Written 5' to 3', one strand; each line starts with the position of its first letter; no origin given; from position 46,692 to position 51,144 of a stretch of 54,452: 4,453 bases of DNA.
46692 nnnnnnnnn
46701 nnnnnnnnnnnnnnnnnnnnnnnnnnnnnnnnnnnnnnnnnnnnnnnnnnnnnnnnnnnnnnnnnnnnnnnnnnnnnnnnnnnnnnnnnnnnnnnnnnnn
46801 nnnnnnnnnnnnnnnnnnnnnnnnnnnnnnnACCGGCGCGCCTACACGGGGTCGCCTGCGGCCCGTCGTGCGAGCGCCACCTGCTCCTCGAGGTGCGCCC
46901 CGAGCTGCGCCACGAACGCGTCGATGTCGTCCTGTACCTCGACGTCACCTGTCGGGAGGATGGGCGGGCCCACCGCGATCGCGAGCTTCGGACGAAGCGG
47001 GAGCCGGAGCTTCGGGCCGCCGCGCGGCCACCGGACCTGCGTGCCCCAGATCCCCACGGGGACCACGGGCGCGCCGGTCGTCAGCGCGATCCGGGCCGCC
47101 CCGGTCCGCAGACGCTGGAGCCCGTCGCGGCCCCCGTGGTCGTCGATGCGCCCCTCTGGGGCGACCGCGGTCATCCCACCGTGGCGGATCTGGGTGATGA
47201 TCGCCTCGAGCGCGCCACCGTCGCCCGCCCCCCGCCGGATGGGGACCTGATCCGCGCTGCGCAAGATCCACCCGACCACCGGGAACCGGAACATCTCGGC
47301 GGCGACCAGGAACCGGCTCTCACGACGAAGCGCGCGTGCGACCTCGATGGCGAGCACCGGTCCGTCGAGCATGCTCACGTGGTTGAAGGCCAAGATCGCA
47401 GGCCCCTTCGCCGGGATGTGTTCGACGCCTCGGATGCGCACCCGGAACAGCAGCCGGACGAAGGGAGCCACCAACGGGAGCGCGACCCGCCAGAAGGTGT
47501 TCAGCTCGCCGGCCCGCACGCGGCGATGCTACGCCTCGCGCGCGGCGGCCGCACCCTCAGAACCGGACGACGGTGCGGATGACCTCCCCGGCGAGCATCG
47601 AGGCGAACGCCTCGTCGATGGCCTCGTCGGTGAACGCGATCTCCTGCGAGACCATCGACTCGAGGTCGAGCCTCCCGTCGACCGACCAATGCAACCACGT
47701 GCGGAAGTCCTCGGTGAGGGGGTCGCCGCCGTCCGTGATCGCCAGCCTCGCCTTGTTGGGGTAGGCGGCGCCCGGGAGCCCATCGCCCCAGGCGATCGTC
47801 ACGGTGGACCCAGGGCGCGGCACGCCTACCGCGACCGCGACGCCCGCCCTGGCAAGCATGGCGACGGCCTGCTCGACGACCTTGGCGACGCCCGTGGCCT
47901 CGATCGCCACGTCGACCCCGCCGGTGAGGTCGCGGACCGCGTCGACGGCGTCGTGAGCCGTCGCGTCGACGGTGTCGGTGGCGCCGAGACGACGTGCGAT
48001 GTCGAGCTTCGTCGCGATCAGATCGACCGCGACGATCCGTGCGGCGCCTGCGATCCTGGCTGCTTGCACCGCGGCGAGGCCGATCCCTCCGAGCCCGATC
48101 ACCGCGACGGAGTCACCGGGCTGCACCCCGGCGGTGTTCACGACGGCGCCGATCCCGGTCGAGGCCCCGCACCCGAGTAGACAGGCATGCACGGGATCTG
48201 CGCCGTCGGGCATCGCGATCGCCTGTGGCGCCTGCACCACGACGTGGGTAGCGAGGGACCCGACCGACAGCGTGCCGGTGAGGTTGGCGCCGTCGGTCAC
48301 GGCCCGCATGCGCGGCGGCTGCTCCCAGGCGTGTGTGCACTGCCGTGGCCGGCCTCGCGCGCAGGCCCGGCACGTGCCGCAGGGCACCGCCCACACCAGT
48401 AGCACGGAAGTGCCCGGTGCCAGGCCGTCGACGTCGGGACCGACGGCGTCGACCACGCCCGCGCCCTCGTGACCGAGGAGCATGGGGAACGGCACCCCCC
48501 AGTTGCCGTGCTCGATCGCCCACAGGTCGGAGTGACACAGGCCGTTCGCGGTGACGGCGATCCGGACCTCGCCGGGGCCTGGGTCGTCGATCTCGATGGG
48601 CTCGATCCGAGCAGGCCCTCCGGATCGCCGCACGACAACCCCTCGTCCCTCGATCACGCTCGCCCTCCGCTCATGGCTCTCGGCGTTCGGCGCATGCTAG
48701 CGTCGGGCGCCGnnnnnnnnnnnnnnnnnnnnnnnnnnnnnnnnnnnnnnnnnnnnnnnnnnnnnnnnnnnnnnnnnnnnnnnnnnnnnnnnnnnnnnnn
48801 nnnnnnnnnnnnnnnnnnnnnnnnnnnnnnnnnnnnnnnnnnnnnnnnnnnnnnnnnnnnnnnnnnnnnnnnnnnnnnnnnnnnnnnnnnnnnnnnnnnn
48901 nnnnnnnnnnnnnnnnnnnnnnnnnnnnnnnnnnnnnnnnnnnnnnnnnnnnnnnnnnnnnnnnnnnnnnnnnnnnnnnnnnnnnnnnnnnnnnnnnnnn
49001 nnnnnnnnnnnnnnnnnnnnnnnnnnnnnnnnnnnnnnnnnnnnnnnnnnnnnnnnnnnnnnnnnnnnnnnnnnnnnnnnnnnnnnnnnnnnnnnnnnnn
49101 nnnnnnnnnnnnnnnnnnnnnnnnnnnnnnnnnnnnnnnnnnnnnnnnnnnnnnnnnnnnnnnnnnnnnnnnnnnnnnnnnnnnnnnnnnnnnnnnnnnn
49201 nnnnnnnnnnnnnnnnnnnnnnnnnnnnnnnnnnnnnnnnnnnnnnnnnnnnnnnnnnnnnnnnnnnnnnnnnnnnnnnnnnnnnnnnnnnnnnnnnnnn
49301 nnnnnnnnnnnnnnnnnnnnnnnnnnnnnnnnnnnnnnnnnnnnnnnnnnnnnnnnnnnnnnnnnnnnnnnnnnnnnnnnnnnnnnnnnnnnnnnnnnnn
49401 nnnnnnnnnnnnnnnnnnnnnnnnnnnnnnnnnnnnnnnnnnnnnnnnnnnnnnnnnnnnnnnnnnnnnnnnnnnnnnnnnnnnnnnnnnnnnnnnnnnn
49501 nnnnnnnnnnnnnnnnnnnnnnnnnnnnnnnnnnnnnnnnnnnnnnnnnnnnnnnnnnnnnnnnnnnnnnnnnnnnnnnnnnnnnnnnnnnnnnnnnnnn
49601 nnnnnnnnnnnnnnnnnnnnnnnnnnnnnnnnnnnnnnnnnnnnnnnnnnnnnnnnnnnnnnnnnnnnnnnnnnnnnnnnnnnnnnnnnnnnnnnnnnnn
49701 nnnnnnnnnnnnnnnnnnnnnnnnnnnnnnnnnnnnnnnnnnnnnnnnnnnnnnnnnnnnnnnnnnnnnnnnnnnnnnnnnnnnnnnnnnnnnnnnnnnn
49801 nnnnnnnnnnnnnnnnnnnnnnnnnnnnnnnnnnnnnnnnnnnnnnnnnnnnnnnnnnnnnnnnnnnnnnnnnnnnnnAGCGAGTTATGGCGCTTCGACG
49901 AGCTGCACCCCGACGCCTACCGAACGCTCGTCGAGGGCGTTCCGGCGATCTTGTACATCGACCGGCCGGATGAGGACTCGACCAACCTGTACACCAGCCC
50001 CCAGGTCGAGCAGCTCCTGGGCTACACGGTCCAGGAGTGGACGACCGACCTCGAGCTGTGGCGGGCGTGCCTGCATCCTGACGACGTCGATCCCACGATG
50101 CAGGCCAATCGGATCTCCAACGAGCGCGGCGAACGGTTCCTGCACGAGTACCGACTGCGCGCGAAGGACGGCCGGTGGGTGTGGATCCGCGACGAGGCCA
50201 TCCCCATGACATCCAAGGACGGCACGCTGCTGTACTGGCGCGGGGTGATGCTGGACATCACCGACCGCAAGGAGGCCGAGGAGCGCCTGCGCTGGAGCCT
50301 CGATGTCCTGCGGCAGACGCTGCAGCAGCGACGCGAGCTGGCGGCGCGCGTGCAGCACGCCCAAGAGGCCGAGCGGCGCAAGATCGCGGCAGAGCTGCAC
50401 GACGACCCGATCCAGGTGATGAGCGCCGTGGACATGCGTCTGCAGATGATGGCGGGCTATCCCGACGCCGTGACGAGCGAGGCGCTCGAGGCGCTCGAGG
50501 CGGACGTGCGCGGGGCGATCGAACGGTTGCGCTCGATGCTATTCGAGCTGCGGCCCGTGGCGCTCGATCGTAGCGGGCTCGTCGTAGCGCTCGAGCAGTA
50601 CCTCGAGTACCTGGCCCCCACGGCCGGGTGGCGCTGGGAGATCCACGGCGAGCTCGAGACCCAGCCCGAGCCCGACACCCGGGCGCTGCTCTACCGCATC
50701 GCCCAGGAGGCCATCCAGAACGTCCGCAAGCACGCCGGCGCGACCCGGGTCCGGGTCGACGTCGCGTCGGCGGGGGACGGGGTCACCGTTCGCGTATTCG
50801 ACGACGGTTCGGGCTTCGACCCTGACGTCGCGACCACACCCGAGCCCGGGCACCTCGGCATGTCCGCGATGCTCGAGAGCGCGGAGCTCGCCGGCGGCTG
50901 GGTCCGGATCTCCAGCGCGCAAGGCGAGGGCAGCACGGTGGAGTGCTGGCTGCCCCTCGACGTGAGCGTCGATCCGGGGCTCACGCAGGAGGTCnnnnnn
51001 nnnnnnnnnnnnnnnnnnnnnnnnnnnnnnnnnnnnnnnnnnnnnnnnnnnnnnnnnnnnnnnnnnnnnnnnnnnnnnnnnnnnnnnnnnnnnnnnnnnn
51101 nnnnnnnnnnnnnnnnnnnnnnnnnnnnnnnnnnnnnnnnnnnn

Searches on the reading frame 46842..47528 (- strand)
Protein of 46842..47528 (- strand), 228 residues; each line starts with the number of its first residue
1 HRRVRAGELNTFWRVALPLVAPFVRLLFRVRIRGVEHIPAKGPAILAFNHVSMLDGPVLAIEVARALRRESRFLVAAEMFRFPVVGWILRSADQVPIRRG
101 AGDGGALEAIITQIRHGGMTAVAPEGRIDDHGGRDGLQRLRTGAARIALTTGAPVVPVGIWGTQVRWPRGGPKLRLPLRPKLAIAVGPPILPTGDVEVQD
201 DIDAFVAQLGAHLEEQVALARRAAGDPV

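Call 57: search_protein_families(library=pfam, proteins=[window:46842-47528:-], max_evalue=0.0001)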
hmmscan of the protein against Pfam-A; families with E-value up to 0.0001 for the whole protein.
window:46842-47528:- (228 aa): 1 family
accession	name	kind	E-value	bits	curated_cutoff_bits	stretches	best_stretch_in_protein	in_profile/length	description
PF01553.26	Acyltransferase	-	7.4e-25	87.7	23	1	29-161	1-132/132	Acyltransferase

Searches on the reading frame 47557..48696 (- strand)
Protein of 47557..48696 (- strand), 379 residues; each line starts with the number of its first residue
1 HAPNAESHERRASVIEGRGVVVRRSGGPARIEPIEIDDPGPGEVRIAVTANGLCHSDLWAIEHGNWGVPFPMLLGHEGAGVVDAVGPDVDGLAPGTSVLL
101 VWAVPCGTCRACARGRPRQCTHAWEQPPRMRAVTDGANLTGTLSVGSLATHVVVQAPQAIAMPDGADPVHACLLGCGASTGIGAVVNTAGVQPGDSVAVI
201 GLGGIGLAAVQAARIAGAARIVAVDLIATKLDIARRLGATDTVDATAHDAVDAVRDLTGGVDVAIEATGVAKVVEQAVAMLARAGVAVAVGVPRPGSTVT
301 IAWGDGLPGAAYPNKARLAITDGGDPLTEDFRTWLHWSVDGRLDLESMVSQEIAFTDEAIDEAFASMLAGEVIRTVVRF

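Call 28: search_protein_families(library=pfam, proteins=[window:47557-48696:-], max_evalue=0.0001)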
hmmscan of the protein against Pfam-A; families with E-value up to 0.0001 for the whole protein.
window:47557-48696:- (379 aa): 3 families
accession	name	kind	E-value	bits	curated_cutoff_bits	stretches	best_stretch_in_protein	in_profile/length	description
PF08240.17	ADH_N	-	4.8e-25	88.3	23.5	1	40-164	1-104/104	Alcohol dehydrogenase GroES-like domain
PF00107.32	ADH_zinc_N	-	2.8e-24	85.9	31.8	1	204-298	1-96/129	Zinc-binding dehydrogenase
PF16912.11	Glu_dehyd_C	-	3.4e-13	50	34.9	1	192-304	30-142/211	Glucose dehydrogenase C-terminus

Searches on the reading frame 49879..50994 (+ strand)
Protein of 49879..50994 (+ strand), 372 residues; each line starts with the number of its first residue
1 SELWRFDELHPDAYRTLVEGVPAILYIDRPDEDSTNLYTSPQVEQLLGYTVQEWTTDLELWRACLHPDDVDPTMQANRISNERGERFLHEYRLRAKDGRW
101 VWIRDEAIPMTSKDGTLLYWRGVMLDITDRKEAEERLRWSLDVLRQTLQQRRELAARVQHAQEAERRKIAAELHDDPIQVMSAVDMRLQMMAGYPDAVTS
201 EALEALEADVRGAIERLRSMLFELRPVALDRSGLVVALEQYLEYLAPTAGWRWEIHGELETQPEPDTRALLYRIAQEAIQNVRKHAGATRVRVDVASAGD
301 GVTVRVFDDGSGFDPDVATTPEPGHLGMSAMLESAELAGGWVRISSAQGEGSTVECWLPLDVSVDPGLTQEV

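Call 57: search_protein_families(library=pfam, proteins=[window:49879-50994:+], max_evalue=0.0001)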
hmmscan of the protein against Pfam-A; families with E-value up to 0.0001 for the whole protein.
window:49879-50994:+ (372 aa): 6 families
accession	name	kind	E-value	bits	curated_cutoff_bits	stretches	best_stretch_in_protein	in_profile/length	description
PF08447.18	PAS_3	-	5.7e-21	75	25.6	1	37-124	2-89/89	PAS fold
PF02518.31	HATPase_c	-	1.6e-13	51.5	26.4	1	269-361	4-110/111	Histidine kinase-, DNA gyrase B-, and HSP90-like ATPase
PF07730.19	HisKA_3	-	2.6e-11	44.4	24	1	165-229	1-68/68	Histidine kinase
PF13426.13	PAS_9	-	1.3e-05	25.8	27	1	31-129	8-103/103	PAS domain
PF13581.12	HATPase_c_2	-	1.4e-05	25.6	27.4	1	274-325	35-91/127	Histidine kinase-like ATPase domain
PF00989.32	PAS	-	4.6e-05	23.8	22.6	0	31-127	18-113/113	PAS fold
